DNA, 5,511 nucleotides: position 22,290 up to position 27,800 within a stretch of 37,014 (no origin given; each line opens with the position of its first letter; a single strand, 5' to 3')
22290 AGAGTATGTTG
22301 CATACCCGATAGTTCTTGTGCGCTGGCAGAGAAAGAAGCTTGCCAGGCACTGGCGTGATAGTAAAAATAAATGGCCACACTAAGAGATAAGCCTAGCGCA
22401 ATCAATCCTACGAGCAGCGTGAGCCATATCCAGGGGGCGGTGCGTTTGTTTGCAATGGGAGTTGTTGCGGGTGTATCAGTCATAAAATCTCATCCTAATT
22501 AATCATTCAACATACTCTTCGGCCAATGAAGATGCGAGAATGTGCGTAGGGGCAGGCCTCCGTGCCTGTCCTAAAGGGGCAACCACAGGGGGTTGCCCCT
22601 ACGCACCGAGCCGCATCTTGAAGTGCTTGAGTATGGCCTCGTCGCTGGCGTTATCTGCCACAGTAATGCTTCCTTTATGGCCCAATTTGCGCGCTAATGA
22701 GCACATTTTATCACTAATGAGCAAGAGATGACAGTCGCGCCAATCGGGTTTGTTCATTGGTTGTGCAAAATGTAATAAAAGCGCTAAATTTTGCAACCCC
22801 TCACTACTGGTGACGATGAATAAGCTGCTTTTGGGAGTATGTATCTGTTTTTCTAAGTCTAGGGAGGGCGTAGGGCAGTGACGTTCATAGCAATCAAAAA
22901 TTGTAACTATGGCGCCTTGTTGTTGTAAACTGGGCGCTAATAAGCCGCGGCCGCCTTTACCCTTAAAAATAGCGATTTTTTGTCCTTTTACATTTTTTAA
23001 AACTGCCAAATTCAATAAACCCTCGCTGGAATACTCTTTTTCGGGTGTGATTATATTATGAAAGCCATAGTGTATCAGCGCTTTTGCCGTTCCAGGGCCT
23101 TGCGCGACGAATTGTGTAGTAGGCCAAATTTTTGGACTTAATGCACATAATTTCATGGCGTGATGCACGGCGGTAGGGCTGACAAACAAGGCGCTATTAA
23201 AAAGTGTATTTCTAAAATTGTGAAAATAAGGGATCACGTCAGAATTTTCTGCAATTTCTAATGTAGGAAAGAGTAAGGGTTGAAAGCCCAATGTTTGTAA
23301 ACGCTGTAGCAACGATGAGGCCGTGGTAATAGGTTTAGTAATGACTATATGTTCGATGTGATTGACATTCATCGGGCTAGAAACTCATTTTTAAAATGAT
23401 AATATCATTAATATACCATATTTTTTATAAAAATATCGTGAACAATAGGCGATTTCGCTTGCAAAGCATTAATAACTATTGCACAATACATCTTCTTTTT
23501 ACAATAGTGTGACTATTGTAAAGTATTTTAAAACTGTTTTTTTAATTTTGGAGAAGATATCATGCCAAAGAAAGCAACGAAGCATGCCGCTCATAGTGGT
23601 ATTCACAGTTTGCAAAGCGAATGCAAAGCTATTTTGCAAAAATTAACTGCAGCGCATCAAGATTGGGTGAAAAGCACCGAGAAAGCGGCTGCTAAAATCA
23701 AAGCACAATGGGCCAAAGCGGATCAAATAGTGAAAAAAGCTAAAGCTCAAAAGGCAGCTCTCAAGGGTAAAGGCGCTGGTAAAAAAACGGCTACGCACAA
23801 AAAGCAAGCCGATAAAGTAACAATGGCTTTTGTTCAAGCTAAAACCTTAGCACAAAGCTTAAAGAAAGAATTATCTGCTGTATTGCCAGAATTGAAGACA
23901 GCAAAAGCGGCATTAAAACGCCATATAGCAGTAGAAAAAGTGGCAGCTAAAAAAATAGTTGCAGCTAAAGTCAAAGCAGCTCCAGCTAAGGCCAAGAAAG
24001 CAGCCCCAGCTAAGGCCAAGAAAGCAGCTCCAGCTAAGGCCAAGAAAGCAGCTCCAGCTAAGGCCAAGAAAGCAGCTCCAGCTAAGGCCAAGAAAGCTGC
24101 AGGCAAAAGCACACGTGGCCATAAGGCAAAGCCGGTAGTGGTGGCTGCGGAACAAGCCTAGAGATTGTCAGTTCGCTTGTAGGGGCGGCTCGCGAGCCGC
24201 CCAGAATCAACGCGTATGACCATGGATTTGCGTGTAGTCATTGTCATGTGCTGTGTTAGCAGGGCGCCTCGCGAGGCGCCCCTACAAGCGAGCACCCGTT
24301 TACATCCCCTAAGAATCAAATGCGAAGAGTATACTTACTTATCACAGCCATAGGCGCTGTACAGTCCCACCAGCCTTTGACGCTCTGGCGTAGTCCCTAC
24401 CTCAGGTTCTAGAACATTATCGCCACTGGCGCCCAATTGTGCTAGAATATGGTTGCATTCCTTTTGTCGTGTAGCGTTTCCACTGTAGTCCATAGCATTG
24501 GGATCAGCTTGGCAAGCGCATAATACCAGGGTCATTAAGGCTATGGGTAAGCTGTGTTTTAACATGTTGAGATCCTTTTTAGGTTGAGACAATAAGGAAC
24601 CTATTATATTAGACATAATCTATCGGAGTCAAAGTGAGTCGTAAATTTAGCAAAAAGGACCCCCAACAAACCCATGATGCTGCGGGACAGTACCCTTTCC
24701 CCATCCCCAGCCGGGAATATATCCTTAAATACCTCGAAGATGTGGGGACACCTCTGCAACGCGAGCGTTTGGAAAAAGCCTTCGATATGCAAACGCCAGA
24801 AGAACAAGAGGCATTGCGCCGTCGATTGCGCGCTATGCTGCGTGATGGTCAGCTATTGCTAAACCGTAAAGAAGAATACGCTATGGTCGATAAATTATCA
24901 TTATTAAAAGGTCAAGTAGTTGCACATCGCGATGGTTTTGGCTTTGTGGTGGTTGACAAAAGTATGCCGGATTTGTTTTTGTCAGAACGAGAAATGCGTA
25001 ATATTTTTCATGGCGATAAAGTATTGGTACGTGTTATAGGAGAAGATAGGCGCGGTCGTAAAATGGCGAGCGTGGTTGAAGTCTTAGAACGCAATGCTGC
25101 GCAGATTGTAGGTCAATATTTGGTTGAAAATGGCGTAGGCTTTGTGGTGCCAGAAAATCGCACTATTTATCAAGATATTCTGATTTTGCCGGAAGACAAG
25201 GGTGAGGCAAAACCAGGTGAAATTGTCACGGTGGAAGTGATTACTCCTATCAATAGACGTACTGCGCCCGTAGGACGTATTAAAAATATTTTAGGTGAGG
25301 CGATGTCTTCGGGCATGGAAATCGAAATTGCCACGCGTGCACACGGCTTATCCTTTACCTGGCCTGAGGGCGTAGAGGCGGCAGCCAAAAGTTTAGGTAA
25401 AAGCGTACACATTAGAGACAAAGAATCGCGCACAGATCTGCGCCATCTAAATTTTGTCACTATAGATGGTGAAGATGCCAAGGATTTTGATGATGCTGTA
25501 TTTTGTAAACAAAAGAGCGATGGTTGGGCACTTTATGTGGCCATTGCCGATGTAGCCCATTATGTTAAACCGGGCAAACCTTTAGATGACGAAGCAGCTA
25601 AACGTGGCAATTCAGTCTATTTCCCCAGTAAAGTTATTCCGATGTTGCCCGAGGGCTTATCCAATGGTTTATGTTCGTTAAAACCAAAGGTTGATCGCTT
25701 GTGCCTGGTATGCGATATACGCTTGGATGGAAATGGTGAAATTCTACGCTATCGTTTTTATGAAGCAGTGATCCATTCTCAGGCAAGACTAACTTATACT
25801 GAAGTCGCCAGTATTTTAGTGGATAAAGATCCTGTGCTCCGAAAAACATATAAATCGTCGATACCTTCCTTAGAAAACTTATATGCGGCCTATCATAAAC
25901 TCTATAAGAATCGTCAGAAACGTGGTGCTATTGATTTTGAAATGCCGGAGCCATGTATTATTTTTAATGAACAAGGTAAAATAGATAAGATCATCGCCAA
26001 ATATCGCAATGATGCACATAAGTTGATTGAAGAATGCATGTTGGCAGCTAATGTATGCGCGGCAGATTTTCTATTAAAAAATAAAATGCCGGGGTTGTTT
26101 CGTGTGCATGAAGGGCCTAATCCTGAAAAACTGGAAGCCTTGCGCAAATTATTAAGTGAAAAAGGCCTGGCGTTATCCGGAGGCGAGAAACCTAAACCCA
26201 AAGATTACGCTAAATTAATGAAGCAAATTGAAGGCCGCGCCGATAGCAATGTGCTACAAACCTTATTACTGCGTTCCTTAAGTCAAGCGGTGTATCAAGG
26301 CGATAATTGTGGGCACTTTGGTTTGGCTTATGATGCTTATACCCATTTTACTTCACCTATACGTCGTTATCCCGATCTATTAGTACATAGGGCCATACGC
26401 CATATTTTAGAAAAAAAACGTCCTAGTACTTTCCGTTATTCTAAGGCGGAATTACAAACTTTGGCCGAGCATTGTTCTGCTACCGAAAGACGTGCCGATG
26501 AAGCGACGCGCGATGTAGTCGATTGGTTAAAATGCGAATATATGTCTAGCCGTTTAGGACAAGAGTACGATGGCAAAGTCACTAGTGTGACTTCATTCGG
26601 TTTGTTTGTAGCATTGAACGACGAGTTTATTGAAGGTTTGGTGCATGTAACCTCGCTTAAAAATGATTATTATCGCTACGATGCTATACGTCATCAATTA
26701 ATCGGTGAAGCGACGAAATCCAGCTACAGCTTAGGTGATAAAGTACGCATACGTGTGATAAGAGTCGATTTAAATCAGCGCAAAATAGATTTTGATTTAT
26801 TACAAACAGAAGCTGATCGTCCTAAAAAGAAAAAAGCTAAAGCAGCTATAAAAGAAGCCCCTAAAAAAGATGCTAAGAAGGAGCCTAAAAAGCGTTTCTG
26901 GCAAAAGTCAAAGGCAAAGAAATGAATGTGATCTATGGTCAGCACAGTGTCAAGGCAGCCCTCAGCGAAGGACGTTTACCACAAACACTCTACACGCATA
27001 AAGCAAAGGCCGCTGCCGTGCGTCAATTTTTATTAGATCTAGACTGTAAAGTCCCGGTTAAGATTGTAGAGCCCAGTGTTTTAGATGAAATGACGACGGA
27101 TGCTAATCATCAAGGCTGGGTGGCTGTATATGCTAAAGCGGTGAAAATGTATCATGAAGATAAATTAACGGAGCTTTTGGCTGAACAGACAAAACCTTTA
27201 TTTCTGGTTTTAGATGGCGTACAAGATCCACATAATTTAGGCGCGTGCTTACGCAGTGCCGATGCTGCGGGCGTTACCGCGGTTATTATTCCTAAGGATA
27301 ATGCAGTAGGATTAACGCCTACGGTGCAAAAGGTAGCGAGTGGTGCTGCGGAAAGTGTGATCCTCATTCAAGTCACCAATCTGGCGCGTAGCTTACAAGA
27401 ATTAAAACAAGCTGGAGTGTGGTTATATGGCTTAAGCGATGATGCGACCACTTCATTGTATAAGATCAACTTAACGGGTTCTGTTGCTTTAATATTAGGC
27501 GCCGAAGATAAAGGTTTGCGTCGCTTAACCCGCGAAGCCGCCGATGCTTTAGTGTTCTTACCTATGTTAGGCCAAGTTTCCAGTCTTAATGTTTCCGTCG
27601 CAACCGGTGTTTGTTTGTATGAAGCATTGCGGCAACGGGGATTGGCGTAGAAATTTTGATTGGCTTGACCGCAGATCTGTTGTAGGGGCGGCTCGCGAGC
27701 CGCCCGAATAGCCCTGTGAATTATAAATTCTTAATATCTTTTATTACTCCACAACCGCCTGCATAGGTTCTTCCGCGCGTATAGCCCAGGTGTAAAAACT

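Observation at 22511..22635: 125-bp palindromic element at the hemD/hemX junction replaces the HemD C-terminus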

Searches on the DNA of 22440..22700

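Call 73: search_rna_families(source=window, start=22440, end=22700, threshold=evalue, max_evalue=1)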
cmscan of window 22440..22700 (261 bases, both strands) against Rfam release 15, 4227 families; matches with E-value up to 1: 4.
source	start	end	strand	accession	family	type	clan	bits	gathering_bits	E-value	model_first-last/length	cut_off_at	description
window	22545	22603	+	RF04167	mir-1972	Gene; miRNA;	-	25.4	90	0.0057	1-81/81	no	mir-1972 microRNA precursor family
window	22535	22612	-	RF03323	mir-3613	Gene; miRNA;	-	22.1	91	0.018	1-86/86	no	mir-3613 microRNA precursor family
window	22551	22597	+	RF03593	mir-2331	Gene; miRNA;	-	20.5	100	0.25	1-71/71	no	mir-2331 microRNA precursor family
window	22530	22618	+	RF03334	MIR391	Gene; miRNA;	-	17.7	70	0.36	1-103/103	no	MIR391 microRNA precursor family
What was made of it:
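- On Any curated RNA family (Rfam 15): Only generic miRNA-precursor hairpin models at 17.7-25.4 bits against cut-offs of 70-100 (call 73).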

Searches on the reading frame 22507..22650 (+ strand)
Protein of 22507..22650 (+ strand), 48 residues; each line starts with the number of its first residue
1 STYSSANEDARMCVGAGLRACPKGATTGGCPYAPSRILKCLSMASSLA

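Call 47: find_homologous_proteins(query=window:22507-22650:+, max_evalue=10)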
Query seq(48 aa): no candidate shares three 5-residue words with the query. No homologue found.
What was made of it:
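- Tried and rejected: Peptide search (call 47): a protein-database search with the open frame through the element, meant to find other copies called as ORFs or tails, found no candidate.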

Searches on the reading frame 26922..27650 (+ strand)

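Call 29: search_protein_families(library=pfam, proteins=[window:26922-27650:+])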
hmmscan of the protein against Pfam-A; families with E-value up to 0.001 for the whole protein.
window:26922-27650:+ (242 aa): 2 families
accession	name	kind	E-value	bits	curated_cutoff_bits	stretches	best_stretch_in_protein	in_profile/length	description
PF00588.24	SpoU_methylase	-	1.8e-41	142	29.7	1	93-233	2-142/142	SpoU rRNA Methylase family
PF08032.17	SpoU_sub_bind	-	1.5e-10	41.7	22.8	1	3-72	1-72/76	RNA 2'-O ribose methyltransferase substrate binding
